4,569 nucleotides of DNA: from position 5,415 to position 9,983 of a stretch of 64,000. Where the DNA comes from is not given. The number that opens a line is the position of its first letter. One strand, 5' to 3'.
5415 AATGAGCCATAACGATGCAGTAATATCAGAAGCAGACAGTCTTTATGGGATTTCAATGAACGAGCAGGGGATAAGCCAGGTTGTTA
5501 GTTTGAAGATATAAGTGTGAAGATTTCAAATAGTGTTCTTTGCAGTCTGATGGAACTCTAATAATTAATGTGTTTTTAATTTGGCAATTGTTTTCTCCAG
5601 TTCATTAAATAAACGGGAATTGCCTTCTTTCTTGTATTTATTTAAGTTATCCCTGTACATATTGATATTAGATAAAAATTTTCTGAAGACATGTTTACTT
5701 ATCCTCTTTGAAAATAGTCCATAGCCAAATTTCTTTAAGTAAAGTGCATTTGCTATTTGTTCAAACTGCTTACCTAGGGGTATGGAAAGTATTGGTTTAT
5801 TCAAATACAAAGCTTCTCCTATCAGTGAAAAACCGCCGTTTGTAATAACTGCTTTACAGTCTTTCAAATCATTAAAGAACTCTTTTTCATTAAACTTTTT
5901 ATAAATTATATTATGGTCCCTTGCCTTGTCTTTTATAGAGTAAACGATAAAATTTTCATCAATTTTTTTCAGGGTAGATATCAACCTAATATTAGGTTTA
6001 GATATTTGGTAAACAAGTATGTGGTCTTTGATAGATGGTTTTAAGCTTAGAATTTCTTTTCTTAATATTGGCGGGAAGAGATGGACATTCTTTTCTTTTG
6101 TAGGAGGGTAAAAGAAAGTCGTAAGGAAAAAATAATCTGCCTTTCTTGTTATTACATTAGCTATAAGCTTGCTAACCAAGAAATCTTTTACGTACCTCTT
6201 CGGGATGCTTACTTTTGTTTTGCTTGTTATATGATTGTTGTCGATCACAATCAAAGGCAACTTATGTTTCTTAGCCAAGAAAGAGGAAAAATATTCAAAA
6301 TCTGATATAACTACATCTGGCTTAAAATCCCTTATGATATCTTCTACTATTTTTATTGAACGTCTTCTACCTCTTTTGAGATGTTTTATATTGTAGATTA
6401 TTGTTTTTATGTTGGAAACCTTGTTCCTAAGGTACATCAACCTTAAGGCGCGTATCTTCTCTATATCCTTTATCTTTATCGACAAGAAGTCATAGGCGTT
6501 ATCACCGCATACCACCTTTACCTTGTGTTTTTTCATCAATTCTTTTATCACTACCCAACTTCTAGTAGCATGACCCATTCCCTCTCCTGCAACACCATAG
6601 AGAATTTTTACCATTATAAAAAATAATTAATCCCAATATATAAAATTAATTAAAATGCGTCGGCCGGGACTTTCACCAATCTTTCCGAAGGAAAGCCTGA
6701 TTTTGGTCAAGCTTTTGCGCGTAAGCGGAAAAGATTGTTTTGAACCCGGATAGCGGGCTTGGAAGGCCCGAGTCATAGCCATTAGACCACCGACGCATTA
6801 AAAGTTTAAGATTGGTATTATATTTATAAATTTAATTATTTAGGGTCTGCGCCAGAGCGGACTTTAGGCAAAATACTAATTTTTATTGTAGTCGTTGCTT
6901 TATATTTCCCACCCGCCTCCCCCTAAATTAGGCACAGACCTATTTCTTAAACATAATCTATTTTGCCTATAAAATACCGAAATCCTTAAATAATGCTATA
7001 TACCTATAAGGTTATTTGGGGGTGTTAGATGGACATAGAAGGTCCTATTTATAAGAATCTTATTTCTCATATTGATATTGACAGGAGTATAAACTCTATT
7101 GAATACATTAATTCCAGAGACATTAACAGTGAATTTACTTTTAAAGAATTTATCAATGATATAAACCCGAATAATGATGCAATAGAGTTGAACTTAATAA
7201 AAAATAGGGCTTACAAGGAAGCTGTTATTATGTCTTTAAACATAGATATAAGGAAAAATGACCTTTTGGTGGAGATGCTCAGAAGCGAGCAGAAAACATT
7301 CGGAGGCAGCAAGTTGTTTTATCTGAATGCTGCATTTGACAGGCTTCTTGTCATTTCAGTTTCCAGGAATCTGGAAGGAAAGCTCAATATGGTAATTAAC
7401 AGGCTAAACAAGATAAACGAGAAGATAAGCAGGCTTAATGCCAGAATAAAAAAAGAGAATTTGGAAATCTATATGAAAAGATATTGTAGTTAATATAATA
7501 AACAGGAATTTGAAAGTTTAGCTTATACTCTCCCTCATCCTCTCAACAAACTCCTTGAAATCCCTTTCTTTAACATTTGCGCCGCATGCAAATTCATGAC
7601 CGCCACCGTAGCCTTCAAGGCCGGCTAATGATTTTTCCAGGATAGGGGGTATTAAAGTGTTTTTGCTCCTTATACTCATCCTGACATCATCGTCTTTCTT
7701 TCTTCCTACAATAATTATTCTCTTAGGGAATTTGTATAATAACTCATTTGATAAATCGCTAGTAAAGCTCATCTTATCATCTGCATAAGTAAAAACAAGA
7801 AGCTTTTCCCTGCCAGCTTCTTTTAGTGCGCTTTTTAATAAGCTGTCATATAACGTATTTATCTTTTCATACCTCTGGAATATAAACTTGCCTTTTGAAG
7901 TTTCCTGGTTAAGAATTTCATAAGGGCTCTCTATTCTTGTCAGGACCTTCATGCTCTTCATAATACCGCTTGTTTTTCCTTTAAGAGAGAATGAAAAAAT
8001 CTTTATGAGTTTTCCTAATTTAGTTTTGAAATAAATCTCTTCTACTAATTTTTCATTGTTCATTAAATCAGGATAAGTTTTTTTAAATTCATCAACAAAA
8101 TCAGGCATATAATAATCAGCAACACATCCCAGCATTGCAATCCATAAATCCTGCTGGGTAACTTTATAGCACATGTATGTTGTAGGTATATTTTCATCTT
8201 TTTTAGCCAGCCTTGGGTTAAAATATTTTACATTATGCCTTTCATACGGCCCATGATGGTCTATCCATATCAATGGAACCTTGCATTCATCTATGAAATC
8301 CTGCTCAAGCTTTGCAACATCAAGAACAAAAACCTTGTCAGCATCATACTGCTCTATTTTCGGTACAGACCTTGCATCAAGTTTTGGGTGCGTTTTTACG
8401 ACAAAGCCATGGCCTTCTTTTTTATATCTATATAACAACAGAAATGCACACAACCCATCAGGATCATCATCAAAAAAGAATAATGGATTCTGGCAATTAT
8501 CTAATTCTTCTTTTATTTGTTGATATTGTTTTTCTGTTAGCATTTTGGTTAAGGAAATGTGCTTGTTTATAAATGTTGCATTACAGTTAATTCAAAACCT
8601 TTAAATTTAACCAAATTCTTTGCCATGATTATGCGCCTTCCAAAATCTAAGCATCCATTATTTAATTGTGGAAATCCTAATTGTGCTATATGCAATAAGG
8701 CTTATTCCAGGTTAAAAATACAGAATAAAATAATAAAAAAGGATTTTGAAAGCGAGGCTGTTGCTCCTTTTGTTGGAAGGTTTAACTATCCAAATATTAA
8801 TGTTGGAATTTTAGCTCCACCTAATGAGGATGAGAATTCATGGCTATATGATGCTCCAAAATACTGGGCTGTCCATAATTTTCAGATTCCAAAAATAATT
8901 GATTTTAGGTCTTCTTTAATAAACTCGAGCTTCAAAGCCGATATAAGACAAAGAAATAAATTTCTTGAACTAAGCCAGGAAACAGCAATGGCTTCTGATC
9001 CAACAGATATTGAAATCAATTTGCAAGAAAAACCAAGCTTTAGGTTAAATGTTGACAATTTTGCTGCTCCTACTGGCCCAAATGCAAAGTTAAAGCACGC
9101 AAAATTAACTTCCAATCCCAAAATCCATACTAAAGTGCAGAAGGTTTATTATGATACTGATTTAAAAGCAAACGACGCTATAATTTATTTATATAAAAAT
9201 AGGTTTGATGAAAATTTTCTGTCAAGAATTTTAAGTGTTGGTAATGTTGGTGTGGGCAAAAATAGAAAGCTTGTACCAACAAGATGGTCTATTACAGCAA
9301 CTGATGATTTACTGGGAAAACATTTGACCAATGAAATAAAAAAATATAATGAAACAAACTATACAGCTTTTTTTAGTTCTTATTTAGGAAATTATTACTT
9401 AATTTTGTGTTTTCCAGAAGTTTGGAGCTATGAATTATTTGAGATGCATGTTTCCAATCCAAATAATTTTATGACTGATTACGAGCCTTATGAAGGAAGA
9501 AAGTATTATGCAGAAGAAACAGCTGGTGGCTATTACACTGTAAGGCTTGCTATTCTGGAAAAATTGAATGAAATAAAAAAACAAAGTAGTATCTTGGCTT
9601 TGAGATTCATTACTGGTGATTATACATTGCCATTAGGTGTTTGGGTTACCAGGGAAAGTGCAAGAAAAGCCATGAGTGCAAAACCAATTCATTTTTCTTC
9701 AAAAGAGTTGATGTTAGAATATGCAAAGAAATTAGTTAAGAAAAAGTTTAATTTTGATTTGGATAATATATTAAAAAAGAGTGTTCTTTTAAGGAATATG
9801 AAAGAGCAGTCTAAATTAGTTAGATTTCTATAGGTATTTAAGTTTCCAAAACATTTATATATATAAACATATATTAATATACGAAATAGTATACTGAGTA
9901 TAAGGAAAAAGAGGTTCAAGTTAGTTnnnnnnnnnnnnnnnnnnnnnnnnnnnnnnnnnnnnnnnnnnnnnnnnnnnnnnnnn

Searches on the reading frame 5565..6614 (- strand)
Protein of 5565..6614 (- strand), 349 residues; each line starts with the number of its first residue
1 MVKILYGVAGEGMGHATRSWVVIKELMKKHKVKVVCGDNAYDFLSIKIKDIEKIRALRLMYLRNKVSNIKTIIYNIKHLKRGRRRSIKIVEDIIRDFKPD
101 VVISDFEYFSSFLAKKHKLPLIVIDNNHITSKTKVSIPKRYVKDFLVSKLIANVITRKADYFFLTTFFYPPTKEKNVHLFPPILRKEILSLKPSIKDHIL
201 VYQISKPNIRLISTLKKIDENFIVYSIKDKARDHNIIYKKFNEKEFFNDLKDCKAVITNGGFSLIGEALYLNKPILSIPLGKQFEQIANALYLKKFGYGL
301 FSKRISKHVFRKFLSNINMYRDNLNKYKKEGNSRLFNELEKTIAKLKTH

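Call 3: search_protein_families(library=pfam, proteins=[window:5565-6614:-], max_evalue=0.1)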
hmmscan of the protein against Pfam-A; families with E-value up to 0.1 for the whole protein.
window:5565-6614:- (349 aa): 5 families
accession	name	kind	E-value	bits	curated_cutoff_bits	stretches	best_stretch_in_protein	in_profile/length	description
PF13528.12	Glyco_trans_1_3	-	7.9e-104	347.7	25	1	3-317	2-321/322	Glycosyl transferase family 1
PF04101.22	Glyco_tran_28_C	-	1.6e-06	28.7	22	1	234-304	54-125/166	Glycosyltransferase family 28 C-terminal domain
PF02350.25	Epimerase_2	-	0.00017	21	30.6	1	208-278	215-284/347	UDP-N-acetylglucosamine 2-epimerase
PF18810.6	PBECR2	-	0.0062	17.2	27.1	1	77-173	38-106/120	phage-Barnase-EndoU-ColicinE5/D-RelE like nuclease2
PF13439.12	Glyco_transf_4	-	0.014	15.9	28.5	1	23-130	12-108/170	Glycosyltransferase Family 4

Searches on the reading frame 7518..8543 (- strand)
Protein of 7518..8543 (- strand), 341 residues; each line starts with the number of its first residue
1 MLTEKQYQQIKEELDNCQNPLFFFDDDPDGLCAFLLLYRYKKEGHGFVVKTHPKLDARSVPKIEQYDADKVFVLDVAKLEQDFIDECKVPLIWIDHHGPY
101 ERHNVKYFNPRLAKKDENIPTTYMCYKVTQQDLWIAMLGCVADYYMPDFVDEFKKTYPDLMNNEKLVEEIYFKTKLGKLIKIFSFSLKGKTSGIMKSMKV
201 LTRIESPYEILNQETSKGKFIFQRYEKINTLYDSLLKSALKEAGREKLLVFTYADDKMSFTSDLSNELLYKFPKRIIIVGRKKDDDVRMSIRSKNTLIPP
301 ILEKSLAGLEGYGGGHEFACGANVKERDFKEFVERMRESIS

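Call 3: search_protein_families(library=pfam, proteins=[window:7518-8543:-], max_evalue=0.1)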
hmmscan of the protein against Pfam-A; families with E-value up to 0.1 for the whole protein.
window:7518-8543:- (341 aa): 2 families
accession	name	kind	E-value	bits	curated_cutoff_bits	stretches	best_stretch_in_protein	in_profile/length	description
PF02272.25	DHHA1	-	2.8e-09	37.8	25.9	1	262-340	19-100/102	DHHA1 domain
PF01368.27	DHH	-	4e-08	34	28.1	1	25-130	7-103/125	DHH family, N-terminal domain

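Call 4: search_protein_families(library=ncbifam, proteins=[window:7518-8543:-], max_evalue=0.1)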
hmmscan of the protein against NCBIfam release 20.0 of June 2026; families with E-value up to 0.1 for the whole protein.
window:7518-8543:- (341 aa): 4 families
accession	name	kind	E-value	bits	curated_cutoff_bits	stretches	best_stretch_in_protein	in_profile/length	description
NF053576.1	RecJ_archaeal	equivalog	5.7e-15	55.1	360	2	273-340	376-449/452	RecJ family nuclease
TIGR00644.1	recJ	equivalog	1.6e-07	30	396.9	1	233-340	314-422/546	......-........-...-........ exonuclease RecJ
NF040701.1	RecJ_Meth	equivalog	8.4e-07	28.1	550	1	303-339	413-448/449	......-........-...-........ exonuclease RecJ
NF041859.1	silencer_MvaTU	equivalog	0.055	13.6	75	0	152-188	16-52/120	histone-like nucleoid-structuring protein, MvaT/MvaU family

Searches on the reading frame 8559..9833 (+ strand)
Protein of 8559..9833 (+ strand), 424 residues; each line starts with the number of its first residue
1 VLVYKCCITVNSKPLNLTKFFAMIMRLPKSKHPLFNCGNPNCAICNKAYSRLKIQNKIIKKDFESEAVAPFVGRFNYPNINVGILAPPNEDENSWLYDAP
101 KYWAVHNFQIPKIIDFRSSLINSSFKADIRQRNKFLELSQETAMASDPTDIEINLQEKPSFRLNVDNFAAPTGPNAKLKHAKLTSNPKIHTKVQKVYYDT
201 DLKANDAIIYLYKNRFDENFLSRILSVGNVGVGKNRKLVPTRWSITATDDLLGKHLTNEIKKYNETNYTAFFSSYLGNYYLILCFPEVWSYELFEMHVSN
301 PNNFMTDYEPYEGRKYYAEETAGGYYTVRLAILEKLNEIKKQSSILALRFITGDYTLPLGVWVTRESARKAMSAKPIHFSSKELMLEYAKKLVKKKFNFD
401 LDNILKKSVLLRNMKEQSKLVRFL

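Call 3: search_protein_families(library=pfam, proteins=[window:8559-9833:+], max_evalue=0.1)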
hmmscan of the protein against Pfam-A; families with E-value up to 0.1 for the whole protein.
window:8559-9833:+ (424 aa): 3 families
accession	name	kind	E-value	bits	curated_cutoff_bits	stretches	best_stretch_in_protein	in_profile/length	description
PF04894.17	Nre_N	-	9e-79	265.5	25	1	37-298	2-264/270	Archaeal Nre, N-terminal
PF04895.17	Nre_C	-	8.2e-29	100.2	27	1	309-423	1-110/110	Archaeal Nre, C-terminal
PF24818.1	PH_TRF2_HOY1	-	0.062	13.6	24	0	357-406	7-55/119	TRF2/HOY1 PH-like domain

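Call 4: search_protein_families(library=ncbifam, proteins=[window:8559-9833:+], max_evalue=0.1)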
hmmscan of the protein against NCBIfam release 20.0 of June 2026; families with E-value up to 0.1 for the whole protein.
window:8559-9833:+ (424 aa): 1 family
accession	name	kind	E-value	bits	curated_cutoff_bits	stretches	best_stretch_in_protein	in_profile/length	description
NF041387.1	DNArepr_NreA_Halo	equivalog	8.9e-83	278.6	700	1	63-414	50-410/417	DNA repair protein NreA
